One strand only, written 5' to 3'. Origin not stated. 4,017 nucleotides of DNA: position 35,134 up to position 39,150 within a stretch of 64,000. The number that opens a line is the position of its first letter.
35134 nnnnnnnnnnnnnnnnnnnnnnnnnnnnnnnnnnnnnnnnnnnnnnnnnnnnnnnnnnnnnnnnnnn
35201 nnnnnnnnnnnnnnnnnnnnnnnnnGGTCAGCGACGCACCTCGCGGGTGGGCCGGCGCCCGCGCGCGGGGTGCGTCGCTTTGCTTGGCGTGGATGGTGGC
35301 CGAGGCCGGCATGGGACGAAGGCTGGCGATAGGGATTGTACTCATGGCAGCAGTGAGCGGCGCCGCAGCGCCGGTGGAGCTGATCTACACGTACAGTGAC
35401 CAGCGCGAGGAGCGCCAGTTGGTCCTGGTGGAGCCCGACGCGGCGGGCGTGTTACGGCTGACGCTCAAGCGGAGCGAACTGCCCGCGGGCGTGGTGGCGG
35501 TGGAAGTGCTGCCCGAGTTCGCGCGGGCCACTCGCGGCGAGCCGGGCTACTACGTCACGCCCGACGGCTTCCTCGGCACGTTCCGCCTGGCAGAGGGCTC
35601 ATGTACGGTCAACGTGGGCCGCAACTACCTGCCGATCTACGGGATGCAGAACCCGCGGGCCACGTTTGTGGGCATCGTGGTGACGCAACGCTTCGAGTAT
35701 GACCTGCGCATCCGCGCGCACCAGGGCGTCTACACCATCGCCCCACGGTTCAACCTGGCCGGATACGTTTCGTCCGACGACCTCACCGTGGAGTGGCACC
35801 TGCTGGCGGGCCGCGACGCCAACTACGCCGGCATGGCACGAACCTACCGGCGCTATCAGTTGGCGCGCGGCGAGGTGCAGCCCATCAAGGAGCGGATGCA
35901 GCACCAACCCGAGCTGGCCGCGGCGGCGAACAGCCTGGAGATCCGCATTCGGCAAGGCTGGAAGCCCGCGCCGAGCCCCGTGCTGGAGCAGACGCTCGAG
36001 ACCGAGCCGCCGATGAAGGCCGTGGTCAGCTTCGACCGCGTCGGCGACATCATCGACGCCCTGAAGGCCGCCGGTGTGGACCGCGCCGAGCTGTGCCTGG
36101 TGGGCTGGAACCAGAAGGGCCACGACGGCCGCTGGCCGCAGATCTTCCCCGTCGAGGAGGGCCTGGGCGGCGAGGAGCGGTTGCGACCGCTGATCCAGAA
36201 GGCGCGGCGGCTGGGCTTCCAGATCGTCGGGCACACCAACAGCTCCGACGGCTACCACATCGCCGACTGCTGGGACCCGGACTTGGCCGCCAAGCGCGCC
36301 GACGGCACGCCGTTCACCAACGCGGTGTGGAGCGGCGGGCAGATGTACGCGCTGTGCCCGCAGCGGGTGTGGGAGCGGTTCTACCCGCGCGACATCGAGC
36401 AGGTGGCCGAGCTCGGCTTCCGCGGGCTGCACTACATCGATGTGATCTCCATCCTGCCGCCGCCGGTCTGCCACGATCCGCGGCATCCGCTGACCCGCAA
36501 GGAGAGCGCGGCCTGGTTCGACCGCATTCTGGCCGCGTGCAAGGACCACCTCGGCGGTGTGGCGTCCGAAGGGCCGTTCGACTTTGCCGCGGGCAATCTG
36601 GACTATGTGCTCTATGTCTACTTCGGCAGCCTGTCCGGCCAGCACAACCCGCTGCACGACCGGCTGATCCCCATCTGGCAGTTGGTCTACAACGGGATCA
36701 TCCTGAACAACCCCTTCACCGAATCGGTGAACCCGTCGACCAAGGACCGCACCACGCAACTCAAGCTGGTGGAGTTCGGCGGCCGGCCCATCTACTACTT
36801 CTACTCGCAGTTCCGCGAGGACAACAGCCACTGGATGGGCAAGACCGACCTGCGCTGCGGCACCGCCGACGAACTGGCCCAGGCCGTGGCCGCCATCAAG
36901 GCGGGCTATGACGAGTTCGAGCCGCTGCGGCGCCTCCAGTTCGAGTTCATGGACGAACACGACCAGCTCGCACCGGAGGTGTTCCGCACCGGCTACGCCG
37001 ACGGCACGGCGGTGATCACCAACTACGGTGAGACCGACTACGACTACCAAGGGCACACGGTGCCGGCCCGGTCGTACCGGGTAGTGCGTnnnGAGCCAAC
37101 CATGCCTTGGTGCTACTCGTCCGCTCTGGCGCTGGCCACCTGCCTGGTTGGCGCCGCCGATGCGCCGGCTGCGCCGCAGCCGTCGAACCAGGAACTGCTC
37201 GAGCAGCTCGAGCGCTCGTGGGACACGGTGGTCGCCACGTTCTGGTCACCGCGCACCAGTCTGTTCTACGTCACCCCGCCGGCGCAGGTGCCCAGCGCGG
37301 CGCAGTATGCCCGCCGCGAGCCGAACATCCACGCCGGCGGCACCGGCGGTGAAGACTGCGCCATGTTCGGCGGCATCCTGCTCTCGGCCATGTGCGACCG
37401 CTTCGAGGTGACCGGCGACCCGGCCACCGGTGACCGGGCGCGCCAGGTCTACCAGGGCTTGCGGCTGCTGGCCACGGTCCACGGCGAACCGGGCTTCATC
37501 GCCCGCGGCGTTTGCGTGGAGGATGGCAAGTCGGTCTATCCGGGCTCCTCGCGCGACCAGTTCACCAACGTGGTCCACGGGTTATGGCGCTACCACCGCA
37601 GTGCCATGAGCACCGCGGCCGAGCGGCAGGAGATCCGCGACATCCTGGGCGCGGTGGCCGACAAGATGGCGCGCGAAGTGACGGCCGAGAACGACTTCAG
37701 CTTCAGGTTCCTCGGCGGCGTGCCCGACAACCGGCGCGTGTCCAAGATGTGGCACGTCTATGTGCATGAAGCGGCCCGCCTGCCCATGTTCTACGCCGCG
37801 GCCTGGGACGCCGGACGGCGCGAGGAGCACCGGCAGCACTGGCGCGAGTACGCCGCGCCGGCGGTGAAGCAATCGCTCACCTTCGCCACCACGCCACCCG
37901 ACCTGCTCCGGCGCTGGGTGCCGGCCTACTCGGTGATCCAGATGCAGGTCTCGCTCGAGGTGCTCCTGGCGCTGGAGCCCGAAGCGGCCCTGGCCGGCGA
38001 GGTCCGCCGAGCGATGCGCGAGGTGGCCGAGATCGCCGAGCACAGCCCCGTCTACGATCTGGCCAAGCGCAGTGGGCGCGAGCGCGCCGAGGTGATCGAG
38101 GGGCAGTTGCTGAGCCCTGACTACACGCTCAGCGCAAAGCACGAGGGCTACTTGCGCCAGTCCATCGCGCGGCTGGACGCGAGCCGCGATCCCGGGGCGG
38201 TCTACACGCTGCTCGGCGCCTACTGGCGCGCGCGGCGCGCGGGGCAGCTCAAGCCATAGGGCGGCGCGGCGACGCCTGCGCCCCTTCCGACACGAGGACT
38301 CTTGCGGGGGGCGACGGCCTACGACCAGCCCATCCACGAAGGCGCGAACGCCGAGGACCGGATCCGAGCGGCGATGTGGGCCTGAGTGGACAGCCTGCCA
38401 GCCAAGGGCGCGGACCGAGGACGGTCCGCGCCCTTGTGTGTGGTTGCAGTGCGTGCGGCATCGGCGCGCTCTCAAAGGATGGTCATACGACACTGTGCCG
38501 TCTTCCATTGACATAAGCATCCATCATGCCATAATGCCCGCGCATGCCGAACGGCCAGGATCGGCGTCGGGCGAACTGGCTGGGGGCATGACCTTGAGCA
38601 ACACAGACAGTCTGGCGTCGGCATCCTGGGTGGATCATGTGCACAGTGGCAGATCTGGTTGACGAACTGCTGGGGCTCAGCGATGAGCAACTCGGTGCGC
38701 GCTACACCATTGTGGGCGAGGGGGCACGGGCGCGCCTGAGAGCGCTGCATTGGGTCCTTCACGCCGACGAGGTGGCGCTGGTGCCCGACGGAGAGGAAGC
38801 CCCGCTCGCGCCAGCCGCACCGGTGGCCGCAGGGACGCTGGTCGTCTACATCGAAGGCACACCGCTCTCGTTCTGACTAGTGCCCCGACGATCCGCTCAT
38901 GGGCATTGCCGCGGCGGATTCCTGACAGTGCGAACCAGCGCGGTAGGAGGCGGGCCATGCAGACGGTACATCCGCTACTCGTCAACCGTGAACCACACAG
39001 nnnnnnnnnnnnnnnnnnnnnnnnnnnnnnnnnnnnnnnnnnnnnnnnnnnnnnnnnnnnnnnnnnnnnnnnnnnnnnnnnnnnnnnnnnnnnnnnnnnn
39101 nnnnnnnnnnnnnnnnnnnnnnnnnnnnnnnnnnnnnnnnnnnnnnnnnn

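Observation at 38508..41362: Strong-promoter locus: small acidic ORF plus an 801-aa fusion of an unknown Cys/His domain with a xylose-isomerase-like TIM barrel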

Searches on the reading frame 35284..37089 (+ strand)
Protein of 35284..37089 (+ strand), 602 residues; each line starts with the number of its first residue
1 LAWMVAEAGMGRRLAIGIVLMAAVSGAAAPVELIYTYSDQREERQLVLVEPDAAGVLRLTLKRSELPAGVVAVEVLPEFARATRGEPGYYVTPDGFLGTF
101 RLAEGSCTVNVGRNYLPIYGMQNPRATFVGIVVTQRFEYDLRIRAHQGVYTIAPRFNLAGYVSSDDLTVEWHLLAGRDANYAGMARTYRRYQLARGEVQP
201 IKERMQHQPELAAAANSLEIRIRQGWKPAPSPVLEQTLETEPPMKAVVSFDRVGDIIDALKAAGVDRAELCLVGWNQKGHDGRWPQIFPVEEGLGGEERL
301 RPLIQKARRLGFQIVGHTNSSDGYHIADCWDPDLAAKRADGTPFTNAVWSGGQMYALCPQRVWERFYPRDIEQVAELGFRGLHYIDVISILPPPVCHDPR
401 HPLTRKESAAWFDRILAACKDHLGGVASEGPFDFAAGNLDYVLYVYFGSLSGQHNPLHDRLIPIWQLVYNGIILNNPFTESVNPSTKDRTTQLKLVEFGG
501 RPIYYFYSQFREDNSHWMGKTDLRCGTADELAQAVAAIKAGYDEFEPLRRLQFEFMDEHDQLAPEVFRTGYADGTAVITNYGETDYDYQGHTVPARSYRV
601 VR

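Call 3: search_protein_families(library=pfam, proteins=[window:35284-37089:+], max_evalue=1)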
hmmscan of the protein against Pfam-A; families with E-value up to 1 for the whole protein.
window:35284-37089:+ (602 aa): 3 families
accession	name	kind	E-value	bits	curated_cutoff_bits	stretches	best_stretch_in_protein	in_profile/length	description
PF18952.6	DUF5696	-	2.4e-51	175.5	25.6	1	165-598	195-612/612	Family of unknown function (DUF5696)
PF19773.5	DUF6259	-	1.5e-06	28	28.7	1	256-402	67-216/300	Domain of unknown function (DUF6259)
PF12905.13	Glyco_hydro_101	-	0.0012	18.8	25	1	272-367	63-159/272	Endo-alpha-N-acetylgalactosaminidase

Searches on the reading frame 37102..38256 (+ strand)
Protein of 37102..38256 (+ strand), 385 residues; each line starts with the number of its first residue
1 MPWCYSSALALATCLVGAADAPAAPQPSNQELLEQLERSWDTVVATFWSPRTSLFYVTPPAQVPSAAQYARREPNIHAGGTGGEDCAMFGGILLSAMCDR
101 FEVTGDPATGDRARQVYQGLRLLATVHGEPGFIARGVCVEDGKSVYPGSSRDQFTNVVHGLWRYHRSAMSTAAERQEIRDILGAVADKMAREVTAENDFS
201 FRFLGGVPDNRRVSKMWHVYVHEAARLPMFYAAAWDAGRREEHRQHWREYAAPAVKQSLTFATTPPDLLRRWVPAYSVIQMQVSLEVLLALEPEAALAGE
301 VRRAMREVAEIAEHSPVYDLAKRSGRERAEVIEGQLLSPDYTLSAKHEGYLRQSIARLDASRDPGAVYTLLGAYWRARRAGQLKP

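Call 3: search_protein_families(library=pfam, proteins=[window:37102-38256:+], max_evalue=1)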
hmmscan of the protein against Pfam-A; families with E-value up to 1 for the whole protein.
window:37102-38256:+ (385 aa): 1 family
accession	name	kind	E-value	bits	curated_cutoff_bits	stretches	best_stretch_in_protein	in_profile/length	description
PF20642.2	TAF1C_HB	-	0.016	15.6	24.8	1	18-53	146-182/208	TAF1C, helical bundle domain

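Call 21: search_protein_families(library=phrogs, proteins=[window:37102-38256:+], max_evalue=1)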
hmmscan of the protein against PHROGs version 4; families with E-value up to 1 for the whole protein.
window:37102-38256:+ (385 aa): 1 family
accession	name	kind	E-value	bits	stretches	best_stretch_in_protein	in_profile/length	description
phrog_11657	-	unknown function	0.31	12.3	1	344-380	21-57/66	-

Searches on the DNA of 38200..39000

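Call 13: search_rna_families(source=window, start=38200, end=39000, threshold=evalue, max_evalue=1)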
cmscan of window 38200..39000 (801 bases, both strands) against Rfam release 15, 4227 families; matches with E-value up to 1: 2.
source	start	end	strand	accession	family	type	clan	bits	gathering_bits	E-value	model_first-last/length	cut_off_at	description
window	38387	38458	+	RF00874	mir-BART12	Gene; miRNA;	-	21.7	70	0.14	1-84/84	no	mir-BART12 microRNA precursor family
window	38401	38471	-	RF02985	ftsZ-DE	Gene; sRNA;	-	20.7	72.2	0.21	1-69/69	no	ftsZ-DE RNA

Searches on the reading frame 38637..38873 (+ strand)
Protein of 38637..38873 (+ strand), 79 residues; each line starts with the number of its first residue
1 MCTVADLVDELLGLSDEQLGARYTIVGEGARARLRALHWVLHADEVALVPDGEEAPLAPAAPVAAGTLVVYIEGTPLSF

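Call 3: search_protein_families(library=pfam, proteins=[window:38637-38873:+], max_evalue=1)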
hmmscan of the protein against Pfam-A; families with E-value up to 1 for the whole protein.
window:38637-38873:+ (79 aa): 0 families

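Call 4: search_protein_families(library=ncbifam, proteins=[window:38637-38873:+], max_evalue=1)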
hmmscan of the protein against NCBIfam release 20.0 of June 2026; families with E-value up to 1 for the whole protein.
window:38637-38873:+ (79 aa): 1 family
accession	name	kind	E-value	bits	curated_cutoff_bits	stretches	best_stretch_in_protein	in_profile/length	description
TIGR03610.1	RutC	equivalog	0.036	14.2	169.1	1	47-75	5-33/127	pyrimidine utilization protein C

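Call 5: search_protein_families(library=padloc, proteins=[window:38637-38873:+], max_evalue=1)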
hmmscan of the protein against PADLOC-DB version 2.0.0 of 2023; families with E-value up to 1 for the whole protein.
window:38637-38873:+ (79 aa): 0 families

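Call 21: search_protein_families(library=phrogs, proteins=[window:38637-38873:+], max_evalue=1)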
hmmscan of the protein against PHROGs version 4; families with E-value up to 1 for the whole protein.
window:38637-38873:+ (79 aa): 0 families
